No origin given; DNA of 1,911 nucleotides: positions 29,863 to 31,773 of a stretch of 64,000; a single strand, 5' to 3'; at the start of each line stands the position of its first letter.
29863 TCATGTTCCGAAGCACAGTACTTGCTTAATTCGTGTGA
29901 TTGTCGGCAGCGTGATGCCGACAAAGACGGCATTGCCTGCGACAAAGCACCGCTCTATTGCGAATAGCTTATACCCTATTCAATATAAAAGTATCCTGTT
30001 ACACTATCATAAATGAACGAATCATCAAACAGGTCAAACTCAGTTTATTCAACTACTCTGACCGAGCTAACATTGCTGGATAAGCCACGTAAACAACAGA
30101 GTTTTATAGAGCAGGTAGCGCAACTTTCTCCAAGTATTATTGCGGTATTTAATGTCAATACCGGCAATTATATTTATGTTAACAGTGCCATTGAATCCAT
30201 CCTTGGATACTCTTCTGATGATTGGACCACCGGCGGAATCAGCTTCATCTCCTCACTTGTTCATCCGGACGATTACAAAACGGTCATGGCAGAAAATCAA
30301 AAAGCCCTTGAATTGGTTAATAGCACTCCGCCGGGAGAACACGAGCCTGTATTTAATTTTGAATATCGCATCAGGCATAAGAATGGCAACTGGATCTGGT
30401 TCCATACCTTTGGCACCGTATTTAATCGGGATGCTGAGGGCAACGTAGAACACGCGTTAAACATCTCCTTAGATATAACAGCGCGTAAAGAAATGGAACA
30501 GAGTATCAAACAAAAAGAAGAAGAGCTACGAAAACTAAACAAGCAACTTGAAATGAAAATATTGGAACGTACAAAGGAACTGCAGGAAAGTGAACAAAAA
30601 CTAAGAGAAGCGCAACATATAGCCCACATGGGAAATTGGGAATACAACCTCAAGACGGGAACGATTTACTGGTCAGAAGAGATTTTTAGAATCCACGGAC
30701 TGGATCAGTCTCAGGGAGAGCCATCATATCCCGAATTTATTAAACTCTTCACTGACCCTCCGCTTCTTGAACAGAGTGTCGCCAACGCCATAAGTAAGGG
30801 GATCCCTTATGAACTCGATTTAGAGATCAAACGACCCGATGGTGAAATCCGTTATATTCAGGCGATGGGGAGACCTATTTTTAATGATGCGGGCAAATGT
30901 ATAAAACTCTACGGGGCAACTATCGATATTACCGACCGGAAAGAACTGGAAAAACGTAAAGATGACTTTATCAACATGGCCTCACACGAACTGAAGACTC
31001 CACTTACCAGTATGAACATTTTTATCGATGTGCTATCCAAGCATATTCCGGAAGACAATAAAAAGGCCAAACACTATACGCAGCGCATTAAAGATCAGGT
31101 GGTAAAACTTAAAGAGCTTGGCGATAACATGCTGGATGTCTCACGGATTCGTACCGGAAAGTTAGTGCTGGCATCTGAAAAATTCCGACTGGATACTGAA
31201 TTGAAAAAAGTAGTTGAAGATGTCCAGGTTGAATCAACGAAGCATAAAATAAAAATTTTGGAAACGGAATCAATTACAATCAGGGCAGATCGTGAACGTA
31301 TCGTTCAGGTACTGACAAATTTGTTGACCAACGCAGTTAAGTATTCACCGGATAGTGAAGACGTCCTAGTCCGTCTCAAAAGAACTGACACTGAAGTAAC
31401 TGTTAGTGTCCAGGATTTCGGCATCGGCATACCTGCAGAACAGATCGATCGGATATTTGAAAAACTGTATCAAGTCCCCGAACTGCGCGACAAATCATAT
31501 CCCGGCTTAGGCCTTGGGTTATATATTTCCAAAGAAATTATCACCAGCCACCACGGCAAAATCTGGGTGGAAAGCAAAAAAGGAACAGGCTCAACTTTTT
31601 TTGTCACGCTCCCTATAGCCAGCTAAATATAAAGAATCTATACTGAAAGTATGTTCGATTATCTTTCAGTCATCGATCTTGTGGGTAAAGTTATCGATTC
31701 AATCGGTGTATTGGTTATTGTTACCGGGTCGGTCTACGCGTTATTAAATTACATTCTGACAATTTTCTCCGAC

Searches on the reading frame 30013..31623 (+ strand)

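Call 89: search_protein_families(library=pfam, proteins=[window:30013-31623:+], max_evalue=0.0001)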
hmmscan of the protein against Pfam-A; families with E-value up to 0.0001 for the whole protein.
window:30013-31623:+ (537 aa): 8 families
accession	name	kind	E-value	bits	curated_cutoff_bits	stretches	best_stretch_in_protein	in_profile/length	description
PF08447.18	PAS_3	-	8.1e-32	109.8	25.6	2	54-147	2-84/89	PAS fold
PF02518.31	HATPase_c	-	8.6e-31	107.1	26.4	1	426-535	2-109/111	Histidine kinase-, DNA gyrase B-, and HSP90-like ATPase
PF00512.31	HisKA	-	2.6e-13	50.3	26.9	1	316-382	2-66/66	His Kinase A (phospho-acceptor) domain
PF13426.13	PAS_9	-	5.8e-13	49.4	27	1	45-157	6-103/103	PAS domain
PF08448.16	PAS_4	-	1e-11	45.4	23.1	0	39-160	4-110/110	PAS fold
PF00989.32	PAS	-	2e-06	28.2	22.6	0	33-100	4-64/113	PAS fold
PF13581.12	HATPase_c_2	-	2.8e-05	24.6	27.4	1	425-511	27-110/127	Histidine kinase-like ATPase domain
PF13188.13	PAS_8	-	5.8e-05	23.3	21.8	0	31-73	2-43/65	PAS domain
